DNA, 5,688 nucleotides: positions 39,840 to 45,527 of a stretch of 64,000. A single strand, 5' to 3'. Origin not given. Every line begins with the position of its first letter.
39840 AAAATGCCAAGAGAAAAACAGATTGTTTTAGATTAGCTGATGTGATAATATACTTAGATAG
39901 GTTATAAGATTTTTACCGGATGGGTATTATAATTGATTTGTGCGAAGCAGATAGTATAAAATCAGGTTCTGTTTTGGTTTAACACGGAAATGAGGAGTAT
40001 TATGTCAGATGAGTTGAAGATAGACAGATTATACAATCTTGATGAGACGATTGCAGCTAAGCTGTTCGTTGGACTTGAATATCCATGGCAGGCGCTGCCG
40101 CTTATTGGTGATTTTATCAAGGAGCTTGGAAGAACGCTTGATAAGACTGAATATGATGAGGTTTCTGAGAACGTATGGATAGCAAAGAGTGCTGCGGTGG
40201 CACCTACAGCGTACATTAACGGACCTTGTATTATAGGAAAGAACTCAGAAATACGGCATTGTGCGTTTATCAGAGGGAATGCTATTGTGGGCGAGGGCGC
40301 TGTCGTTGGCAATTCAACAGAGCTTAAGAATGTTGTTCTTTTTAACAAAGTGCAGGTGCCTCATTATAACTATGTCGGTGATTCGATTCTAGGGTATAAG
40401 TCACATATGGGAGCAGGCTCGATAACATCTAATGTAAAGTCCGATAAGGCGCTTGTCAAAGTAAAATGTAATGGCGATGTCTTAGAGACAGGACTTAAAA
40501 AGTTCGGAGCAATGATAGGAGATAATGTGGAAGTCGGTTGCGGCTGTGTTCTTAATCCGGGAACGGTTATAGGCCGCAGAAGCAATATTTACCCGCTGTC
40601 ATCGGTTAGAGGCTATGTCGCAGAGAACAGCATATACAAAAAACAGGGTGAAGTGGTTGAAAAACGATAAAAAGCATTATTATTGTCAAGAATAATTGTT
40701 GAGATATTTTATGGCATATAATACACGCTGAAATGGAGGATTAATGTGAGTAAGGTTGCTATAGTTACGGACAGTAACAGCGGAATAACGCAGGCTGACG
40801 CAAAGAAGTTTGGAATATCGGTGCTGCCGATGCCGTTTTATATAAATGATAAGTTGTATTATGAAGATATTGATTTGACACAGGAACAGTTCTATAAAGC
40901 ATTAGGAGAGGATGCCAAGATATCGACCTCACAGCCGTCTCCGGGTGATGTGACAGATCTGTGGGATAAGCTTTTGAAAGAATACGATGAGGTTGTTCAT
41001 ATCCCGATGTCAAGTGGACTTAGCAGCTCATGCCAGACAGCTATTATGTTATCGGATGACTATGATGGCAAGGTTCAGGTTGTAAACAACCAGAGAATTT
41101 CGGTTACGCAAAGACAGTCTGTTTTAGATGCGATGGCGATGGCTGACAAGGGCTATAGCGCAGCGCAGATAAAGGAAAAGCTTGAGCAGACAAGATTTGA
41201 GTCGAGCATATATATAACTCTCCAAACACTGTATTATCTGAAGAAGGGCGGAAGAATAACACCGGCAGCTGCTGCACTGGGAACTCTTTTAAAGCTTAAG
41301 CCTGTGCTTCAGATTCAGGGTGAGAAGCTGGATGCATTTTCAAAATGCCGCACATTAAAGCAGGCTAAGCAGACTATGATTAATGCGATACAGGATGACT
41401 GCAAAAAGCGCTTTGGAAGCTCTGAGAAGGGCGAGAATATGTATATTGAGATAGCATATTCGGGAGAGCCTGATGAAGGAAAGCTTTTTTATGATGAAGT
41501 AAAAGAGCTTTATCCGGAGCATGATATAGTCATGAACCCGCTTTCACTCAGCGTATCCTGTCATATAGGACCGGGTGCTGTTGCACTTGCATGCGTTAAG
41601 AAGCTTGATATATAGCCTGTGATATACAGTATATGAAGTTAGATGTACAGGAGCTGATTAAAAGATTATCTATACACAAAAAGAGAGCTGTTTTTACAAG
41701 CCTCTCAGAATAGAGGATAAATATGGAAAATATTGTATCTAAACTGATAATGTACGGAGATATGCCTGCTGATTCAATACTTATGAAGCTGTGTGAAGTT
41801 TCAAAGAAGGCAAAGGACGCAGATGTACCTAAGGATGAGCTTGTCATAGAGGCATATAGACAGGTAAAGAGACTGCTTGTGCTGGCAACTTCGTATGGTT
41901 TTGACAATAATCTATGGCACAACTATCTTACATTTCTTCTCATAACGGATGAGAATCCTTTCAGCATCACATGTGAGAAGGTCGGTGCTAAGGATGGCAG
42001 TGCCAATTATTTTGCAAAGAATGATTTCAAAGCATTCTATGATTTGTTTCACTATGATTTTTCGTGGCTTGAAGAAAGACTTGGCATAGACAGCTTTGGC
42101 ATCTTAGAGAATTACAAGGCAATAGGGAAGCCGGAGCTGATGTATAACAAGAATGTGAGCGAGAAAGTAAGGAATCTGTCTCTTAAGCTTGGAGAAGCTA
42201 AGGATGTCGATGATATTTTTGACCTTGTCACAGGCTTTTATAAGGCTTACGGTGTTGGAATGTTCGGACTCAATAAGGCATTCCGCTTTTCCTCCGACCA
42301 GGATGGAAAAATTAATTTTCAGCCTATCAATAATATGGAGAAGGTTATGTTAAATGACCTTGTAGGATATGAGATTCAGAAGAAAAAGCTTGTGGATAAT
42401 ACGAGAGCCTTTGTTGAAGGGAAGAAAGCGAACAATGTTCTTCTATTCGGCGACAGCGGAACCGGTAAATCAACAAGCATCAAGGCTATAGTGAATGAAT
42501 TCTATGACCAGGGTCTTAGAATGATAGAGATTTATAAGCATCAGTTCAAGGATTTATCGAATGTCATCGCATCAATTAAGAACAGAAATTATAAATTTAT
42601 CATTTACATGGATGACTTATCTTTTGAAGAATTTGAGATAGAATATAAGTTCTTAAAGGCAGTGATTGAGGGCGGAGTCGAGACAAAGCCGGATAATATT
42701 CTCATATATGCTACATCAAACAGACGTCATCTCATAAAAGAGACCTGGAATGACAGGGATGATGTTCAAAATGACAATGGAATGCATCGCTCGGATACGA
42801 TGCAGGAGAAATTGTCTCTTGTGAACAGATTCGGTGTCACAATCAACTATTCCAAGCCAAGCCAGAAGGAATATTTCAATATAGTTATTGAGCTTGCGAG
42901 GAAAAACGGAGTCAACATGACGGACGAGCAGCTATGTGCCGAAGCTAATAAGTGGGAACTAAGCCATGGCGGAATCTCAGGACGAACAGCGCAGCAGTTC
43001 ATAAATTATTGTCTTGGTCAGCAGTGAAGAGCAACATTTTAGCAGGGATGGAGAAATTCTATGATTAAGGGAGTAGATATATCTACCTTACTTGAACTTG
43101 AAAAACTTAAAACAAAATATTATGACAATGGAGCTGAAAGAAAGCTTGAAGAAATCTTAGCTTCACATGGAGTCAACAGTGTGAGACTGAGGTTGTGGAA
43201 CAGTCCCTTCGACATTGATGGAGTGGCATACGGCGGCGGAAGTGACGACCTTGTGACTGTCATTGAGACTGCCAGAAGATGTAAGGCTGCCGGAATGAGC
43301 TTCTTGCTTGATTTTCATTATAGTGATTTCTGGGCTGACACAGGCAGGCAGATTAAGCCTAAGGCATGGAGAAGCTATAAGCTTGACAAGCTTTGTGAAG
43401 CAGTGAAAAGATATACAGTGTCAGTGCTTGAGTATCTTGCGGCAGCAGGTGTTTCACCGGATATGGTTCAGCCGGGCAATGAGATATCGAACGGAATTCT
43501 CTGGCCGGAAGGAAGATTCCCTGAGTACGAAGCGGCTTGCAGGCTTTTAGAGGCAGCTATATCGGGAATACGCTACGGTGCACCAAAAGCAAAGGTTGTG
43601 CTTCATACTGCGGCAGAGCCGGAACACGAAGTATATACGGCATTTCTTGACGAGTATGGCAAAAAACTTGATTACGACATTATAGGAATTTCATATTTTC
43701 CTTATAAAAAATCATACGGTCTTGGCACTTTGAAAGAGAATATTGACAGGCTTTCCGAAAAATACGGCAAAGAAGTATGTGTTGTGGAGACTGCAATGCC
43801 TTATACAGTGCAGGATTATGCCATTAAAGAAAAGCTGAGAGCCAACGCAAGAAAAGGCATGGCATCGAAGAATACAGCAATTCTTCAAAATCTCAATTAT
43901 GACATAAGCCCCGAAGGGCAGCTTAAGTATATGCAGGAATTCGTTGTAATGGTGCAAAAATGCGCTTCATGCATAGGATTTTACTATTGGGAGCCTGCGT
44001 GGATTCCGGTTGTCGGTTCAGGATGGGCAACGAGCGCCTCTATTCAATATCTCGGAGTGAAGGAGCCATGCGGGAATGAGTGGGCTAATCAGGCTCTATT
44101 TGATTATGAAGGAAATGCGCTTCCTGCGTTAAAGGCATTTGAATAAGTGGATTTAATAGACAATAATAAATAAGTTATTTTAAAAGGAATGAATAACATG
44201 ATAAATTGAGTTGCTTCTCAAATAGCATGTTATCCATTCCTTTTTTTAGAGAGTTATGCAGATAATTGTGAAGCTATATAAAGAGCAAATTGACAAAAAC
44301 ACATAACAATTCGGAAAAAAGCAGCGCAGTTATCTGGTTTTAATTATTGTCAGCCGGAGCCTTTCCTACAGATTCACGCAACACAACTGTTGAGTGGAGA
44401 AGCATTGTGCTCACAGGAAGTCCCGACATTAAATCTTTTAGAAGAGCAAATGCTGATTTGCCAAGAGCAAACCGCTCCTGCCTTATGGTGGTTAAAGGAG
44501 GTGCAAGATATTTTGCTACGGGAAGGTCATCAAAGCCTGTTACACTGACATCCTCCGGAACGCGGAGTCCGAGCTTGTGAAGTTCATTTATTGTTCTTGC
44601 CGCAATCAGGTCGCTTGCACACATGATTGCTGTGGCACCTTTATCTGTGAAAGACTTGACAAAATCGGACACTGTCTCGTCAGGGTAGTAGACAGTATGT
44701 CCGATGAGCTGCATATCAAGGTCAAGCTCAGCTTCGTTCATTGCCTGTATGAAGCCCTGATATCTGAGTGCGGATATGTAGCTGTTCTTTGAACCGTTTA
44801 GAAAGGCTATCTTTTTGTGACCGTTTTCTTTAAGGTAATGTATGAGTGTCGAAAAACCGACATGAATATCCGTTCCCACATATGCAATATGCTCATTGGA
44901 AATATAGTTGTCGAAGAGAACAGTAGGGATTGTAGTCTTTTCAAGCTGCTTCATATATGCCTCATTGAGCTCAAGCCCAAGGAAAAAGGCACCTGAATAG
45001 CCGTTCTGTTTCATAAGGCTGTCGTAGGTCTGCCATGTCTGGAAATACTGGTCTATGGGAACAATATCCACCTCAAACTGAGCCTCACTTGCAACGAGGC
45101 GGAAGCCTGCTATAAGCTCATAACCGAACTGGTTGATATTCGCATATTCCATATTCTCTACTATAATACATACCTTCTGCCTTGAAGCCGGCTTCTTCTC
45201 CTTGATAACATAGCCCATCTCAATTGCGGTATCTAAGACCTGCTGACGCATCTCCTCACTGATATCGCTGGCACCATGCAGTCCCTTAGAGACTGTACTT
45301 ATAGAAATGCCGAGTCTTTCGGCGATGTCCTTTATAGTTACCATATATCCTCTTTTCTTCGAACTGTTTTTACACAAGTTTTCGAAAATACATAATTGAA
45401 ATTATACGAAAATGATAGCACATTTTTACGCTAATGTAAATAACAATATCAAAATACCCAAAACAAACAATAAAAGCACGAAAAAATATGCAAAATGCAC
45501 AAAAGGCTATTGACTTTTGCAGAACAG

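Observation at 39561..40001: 440-bp non-coding block dense in repeated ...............-like motifs and small perfect hairpins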

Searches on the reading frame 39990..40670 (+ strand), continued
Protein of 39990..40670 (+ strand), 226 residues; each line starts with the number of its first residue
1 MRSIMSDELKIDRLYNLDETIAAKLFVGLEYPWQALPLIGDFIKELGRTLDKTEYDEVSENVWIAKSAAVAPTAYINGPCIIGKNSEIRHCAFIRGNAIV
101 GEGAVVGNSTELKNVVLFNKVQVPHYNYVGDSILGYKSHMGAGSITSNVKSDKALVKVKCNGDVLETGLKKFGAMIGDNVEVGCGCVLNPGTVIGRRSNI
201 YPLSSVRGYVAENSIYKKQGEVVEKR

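Call 26: find_encoding_contigs(protein=P0004, flank=3000, max_places=4)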
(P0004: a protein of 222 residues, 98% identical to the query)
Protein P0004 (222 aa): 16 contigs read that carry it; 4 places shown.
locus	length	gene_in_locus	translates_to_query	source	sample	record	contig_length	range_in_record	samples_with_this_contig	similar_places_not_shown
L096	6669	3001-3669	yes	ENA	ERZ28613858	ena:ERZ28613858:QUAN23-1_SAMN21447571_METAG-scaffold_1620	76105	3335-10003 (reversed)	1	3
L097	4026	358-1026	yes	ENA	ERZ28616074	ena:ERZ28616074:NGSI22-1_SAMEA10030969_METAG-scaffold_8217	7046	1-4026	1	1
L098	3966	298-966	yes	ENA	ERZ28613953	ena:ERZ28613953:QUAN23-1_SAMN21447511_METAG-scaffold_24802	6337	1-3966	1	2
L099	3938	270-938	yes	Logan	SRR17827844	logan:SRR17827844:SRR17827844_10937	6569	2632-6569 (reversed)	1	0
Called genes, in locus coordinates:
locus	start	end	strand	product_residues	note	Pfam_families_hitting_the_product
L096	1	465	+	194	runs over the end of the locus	PF12917:YfbR-like, PF13023:HD_3, PF01966:HD (weak)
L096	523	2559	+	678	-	PF01751:Toprim, PF01131:Topoisom_bac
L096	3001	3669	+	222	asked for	PF00132:Hexapep (faint), PF25084:LbH_EIF2B, PF25087:GMPPB_C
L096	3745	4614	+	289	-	PF02645:DegV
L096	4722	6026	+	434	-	PF05673:DUF815, PF20720:nSTAND3 (weak)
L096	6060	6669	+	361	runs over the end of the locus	PF07745:Glyco_hydro_53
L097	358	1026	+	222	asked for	PF00132:Hexapep (faint), PF25084:LbH_EIF2B, PF25087:GMPPB_C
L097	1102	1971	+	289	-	PF02645:DegV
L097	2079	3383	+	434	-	PF05673:DUF815, PF20720:nSTAND3 (weak)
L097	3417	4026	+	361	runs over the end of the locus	PF07745:Glyco_hydro_53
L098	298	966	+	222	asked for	PF00132:Hexapep (faint), PF25084:LbH_EIF2B, PF25087:GMPPB_C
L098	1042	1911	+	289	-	PF02645:DegV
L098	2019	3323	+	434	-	PF05673:DUF815, PF20720:nSTAND3 (weak)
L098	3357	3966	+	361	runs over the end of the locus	PF07745:Glyco_hydro_53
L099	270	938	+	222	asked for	PF00132:Hexapep (faint), PF25084:LbH_EIF2B, PF25087:GMPPB_C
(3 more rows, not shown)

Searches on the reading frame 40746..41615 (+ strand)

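Call 10: search_protein_families(library=pfam, proteins=[window:40746-41615:+])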
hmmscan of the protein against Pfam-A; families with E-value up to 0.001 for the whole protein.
window:40746-41615:+ (289 aa): 1 family
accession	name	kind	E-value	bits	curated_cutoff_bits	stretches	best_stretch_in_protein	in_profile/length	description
PF02645.21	DegV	-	4.6e-66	223.4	27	1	3-285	1-279/280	Uncharacterised protein, DegV family COG1307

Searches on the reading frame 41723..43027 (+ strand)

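Call 10: search_protein_families(library=pfam, proteins=[window:41723-43027:+])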
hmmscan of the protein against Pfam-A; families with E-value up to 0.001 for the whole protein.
window:41723-43027:+ (434 aa): 6 families
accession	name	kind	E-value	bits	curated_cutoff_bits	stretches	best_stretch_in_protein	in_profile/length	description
PF05673.19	DUF815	-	7.4e-96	320.5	23.8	1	185-433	4-248/249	Protein of unknown function (DUF815)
PF20720.3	nSTAND3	-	1.4e-07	31.7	27.2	1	234-299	15-74/155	Novel STAND NTPase 3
PF25199.1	nSTAND_NTPase5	-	3.9e-05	23.9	34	1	221-300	26-106/145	Novel STAND NTPase 5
PF06309.17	Torsin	-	7e-05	23.4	27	1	202-267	16-84/127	Torsin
PF00004.35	AAA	-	7.8e-05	23.6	21.2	1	239-299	1-66/131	ATPase family associated with various cellular activities (AAA)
PF13191.12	AAA_16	-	0.00045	21.2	32.6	1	221-275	10-63/167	AAA ATPase domain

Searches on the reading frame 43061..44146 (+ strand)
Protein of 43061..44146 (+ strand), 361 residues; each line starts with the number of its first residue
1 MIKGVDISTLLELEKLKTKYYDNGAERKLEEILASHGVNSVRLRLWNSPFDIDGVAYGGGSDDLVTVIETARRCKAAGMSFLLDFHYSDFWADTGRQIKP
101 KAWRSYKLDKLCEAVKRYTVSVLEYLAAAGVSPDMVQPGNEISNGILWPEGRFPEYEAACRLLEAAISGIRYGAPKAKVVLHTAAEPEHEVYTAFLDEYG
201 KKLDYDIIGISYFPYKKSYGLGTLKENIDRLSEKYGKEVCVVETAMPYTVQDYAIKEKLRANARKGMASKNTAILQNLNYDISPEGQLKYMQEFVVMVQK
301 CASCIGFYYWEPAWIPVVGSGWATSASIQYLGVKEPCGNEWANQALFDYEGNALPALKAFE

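Call 10: search_protein_families(library=pfam, proteins=[window:43061-44146:+])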
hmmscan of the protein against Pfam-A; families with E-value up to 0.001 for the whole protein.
window:43061-44146:+ (361 aa): 1 family
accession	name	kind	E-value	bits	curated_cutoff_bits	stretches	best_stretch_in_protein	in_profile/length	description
PF07745.19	Glyco_hydro_53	-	4.1e-99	332.3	24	1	2-360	1-340/340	Glycosyl hydrolase family 53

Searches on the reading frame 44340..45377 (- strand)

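Call 10: search_protein_families(library=pfam, proteins=[window:44340-45377:-])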
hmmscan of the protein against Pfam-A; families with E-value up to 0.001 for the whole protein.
window:44340-45377:- (345 aa): 5 families
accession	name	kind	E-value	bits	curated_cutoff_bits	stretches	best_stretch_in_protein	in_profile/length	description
PF13377.12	Peripla_BP_3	-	1e-29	104.2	26.5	1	180-337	2-167/167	Periplasmic binding protein-like domain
PF00532.27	Peripla_BP_1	-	1.8e-13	51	22.2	1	85-313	16-257/281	Periplasmic binding proteins and sugar binding domain of LacI family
PF13407.12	Peripla_BP_4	-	9.1e-13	48.8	35.1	1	140-319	71-256/258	Periplasmic binding protein domain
PF00356.27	LacI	-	7.1e-11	42.2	27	1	14-57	1-44/46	Bacterial regulatory proteins, lacI family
PF04967.18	HTH_10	-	0.00049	20.3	23.1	0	13-34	24-45/53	HTH DNA binding domain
